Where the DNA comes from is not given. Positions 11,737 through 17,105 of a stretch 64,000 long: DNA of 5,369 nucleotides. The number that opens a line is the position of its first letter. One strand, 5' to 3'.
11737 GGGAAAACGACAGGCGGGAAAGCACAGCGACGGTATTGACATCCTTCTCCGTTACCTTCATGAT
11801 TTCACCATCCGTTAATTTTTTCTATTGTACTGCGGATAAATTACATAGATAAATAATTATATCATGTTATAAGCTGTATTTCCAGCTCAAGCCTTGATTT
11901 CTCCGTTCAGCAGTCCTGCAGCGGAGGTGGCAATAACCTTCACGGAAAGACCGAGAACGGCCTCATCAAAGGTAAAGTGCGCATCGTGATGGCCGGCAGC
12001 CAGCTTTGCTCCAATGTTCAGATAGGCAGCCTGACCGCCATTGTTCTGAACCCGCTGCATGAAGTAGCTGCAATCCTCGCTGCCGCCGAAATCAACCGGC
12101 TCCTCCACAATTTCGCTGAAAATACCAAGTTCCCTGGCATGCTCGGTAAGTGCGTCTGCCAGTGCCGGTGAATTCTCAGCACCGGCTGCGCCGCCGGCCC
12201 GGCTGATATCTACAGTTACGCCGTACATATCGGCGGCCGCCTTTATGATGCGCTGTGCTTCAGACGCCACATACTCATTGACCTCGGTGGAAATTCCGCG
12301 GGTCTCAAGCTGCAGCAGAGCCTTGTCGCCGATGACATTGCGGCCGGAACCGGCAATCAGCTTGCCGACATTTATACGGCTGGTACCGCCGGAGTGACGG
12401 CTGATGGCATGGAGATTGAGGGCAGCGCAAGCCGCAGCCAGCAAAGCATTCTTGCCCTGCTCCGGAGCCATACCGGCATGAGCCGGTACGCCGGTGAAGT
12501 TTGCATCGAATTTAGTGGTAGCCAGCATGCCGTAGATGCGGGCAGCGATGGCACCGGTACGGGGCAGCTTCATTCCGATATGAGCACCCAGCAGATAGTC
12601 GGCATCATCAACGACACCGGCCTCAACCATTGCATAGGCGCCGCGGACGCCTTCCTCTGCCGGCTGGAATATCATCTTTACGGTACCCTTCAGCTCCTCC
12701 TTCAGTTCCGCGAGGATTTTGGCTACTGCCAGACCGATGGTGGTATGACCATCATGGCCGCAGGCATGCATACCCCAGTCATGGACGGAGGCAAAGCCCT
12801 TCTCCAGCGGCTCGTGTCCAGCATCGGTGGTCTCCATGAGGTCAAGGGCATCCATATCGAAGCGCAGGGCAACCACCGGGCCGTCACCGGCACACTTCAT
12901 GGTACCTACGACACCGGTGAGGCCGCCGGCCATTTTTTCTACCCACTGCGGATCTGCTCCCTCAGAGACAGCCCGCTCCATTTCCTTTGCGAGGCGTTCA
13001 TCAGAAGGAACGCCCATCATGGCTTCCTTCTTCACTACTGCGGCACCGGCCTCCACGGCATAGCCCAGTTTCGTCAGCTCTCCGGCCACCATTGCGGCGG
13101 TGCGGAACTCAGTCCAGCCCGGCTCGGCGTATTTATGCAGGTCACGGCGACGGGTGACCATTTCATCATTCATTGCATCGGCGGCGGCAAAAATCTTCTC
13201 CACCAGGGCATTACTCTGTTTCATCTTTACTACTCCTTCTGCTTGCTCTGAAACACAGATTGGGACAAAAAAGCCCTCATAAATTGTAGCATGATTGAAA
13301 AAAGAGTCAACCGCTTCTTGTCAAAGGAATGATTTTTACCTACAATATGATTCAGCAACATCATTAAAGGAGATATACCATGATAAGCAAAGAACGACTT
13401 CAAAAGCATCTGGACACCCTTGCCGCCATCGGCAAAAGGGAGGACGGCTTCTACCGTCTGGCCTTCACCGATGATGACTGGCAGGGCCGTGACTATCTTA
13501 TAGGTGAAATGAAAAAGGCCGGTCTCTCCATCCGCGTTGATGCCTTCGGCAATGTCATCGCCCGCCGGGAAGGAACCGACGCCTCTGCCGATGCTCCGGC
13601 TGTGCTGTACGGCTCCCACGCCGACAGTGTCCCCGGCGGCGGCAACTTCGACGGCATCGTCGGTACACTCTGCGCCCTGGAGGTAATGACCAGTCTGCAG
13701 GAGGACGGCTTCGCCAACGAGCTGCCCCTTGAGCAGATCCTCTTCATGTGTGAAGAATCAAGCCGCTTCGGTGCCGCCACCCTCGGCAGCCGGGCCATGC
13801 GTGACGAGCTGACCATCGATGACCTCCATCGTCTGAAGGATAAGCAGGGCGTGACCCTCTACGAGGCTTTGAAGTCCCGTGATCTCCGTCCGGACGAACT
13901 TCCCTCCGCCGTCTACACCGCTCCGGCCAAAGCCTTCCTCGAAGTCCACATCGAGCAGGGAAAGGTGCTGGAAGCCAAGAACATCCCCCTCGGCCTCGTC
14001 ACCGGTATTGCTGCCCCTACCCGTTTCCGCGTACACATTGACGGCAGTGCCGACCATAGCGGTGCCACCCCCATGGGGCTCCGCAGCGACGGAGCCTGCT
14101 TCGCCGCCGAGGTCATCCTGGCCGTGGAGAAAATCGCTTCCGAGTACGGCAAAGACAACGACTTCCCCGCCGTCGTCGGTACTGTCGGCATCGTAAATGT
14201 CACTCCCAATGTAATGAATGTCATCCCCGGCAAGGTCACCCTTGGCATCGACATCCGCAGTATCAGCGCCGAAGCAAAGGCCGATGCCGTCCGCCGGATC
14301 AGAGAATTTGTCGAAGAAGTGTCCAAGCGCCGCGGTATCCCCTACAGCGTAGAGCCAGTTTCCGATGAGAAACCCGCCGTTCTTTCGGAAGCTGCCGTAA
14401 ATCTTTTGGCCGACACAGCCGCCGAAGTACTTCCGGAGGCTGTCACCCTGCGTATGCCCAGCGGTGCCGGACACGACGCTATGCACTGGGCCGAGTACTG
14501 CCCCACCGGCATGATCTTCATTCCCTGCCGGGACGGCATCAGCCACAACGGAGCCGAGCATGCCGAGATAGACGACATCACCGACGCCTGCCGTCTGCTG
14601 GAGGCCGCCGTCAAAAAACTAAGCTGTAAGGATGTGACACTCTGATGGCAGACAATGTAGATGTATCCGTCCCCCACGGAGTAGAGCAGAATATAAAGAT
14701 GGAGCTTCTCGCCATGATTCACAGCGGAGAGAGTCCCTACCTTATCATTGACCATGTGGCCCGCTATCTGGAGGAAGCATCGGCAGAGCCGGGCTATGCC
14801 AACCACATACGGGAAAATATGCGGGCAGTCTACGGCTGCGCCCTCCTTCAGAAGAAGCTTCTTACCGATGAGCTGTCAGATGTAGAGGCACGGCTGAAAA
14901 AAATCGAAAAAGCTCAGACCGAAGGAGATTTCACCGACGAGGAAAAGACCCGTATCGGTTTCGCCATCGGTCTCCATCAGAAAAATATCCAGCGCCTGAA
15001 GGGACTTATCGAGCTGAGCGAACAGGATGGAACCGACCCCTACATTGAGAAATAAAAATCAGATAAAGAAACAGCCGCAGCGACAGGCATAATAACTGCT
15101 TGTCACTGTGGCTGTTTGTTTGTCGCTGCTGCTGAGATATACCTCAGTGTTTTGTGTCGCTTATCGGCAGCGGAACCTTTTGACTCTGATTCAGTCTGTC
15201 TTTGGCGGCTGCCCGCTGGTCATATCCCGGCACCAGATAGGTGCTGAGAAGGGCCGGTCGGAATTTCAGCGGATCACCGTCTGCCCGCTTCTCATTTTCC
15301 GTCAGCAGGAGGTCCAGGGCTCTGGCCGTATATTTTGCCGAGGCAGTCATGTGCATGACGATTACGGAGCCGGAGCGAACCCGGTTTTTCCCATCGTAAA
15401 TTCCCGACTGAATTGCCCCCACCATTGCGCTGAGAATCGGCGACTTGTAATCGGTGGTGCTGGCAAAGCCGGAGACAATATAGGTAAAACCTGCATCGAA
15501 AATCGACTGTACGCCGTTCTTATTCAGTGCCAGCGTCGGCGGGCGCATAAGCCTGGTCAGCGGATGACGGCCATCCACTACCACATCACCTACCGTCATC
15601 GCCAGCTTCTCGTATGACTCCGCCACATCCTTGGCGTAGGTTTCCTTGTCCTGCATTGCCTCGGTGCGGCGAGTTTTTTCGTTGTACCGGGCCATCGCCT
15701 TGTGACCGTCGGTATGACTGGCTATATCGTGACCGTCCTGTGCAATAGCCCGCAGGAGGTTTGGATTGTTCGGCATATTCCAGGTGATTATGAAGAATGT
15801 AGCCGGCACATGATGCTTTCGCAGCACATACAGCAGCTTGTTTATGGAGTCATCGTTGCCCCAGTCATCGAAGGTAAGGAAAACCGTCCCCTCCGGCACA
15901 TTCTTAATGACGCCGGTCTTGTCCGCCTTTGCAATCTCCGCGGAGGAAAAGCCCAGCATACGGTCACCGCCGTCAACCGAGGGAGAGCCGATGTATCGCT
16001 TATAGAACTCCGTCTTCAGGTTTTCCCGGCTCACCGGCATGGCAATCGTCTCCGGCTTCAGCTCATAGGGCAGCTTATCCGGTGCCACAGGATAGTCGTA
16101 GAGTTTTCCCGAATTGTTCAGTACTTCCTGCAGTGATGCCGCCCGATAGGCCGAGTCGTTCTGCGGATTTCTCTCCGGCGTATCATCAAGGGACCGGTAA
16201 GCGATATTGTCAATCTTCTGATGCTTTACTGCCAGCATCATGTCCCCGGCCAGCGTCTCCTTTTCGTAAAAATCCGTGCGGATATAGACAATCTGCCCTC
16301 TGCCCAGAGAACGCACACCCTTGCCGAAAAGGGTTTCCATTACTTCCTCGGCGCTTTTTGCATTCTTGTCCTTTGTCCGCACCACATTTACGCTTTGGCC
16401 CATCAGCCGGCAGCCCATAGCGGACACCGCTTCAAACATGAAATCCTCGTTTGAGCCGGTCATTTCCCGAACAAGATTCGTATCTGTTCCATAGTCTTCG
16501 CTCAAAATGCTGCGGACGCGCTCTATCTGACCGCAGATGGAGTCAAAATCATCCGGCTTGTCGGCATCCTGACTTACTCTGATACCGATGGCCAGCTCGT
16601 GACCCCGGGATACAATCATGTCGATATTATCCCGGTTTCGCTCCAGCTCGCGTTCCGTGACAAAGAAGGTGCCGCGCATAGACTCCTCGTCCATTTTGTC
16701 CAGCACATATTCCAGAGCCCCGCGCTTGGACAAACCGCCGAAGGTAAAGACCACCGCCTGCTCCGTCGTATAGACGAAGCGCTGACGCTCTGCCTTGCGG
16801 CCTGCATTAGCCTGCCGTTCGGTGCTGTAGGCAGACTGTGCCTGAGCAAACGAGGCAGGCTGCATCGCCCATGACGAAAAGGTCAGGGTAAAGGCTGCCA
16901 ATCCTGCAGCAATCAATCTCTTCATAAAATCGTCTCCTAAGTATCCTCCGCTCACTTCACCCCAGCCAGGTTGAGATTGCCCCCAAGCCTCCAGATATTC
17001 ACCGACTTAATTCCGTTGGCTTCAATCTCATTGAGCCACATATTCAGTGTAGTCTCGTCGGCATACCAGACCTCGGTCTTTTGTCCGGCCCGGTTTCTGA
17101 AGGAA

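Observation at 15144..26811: Seven-gene exopolysaccharide locus built around a PilZ-fused hyaluronan-synthase-like enzyme in a diderm Firmicute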

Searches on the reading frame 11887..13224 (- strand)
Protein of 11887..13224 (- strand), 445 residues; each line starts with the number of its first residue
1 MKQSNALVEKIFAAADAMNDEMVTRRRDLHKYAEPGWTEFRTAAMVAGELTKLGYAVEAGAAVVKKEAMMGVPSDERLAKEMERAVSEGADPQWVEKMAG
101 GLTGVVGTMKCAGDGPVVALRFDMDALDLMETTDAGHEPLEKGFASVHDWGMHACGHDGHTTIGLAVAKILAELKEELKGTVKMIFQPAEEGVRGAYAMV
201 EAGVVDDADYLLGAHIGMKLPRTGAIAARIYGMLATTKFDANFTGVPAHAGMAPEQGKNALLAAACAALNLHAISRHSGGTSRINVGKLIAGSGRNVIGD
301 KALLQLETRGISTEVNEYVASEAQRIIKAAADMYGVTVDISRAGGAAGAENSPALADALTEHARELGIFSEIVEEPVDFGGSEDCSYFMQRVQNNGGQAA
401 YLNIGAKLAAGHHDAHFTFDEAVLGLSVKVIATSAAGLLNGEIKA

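Call 3: search_protein_families(library=pfam, proteins=[window:11887-13224:-], max_evalue=0.01)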
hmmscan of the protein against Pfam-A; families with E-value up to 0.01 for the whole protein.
window:11887-13224:- (445 aa): 2 families
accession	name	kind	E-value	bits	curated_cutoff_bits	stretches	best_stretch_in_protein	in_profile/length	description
PF01546.33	Peptidase_M20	-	7.8e-32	111.3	24.6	1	119-432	1-201/206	Peptidase family M20/M25/M40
PF07687.19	M20_dimer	-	1.6e-08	34.9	21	1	240-331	10-103/107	Peptidase dimerisation domain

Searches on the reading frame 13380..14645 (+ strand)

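Call 3: search_protein_families(library=pfam, proteins=[window:13380-14645:+], max_evalue=0.01)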
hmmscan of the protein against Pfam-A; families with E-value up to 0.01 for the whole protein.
window:13380-14645:+ (421 aa): 3 families
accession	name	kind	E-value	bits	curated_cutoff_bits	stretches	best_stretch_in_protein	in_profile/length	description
PF01546.33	Peptidase_M20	-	7.3e-23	82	24.6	1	78-412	3-205/206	Peptidase family M20/M25/M40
PF04389.22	Peptidase_M28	-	8.8e-06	26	21.3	1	58-136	1-77/193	Peptidase family M28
PF07687.19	M20_dimer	-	2.8e-05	24.5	21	1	215-316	8-104/107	Peptidase dimerisation domain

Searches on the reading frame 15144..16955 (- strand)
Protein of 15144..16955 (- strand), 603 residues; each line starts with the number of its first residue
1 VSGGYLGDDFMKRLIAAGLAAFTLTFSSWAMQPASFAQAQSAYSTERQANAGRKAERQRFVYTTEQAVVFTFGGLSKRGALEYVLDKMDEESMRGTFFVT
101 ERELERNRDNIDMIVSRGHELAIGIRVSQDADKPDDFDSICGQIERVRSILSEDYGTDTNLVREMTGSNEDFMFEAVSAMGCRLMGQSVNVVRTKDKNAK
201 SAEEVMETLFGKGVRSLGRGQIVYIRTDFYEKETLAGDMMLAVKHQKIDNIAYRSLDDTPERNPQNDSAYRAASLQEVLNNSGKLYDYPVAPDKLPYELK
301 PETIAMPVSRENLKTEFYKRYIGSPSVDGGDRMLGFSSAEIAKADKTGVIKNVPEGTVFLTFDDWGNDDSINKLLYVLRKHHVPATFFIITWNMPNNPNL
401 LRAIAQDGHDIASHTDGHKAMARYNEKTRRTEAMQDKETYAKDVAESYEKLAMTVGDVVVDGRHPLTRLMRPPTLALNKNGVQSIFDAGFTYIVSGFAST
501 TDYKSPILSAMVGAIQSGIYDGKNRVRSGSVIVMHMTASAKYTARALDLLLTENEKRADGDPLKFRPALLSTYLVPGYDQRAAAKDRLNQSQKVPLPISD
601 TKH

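Call 3: search_protein_families(library=pfam, proteins=[window:15144-16955:-], max_evalue=0.01)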
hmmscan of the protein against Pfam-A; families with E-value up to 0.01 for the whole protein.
window:15144-16955:- (603 aa): 2 families
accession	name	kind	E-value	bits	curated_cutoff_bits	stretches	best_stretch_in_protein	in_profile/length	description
PF01522.26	Polysacc_deac_1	-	1.6e-30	106.1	23.1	2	352-492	3-123/124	Polysaccharide deacetylase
PF22537.1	WbmS-like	-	0.00046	20.6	27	0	360-390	1-32/186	Polysaccharide deacetylase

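Call 4: search_protein_families(library=ncbifam, proteins=[window:15144-16955:-], max_evalue=0.01)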
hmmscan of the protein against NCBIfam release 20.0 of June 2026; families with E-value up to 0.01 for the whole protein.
window:15144-16955:- (603 aa): 10 families
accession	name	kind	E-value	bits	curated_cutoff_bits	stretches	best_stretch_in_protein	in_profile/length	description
TIGR02764.1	spore_ybaN_pdaB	equivalog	4.3e-33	114.7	237.4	2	357-554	7-177/191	polysaccharide deacetylase family sporulation protein PdaB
TIGR02884.1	spore_pdaA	equivalog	1.1e-20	74.4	298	2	343-447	24-127/224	delta-lactam-biosynthetic de-N-acetylase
TIGR04243.1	nodulat_NodB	equivalog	5.5e-18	65.2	240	1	357-441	3-87/197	chitooligosaccharide deacetylase NodB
TIGR02873.1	spore_ylxY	hypoth_equivalog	7.1e-17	61.5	391.5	1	359-553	89-252/268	probable sporulation protein, polysaccharide deacetylase family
TIGR03006.1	pepcterm_polyde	equivalog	7.2e-16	58.1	276.2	1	370-438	35-103/272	XrtA system polysaccharide deacetylase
NF045821.1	PgAcgDacpgdA1_Bac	equivalog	1.7e-15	56.7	400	2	357-437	89-169/282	peptidoglycan-N-acetylglucosamine deacetylase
NF045820.1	PgAcgDacpgdA_Strep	equivalog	1.3e-14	53.9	800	1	357-537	269-419/463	peptidoglycan-N-acetylglucosamine deacetylase PgdA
NF045822.1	PgAcgDacpgdA2_Bac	equivalog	3.9e-11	42.8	400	1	358-451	72-163/274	peptidoglycan-N-acetylglucosamine deacetylase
TIGR03212.1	uraD_N-term-dom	equivalog_domain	2.8e-05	23.3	424.6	1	365-433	73-144/297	allantoinase PuuE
TIGR03933.1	PIA_icaB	equivalog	0.003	17.1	248.35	1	352-397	68-112/245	intercellular adhesin biosynthesis polysaccharide N-deacetylase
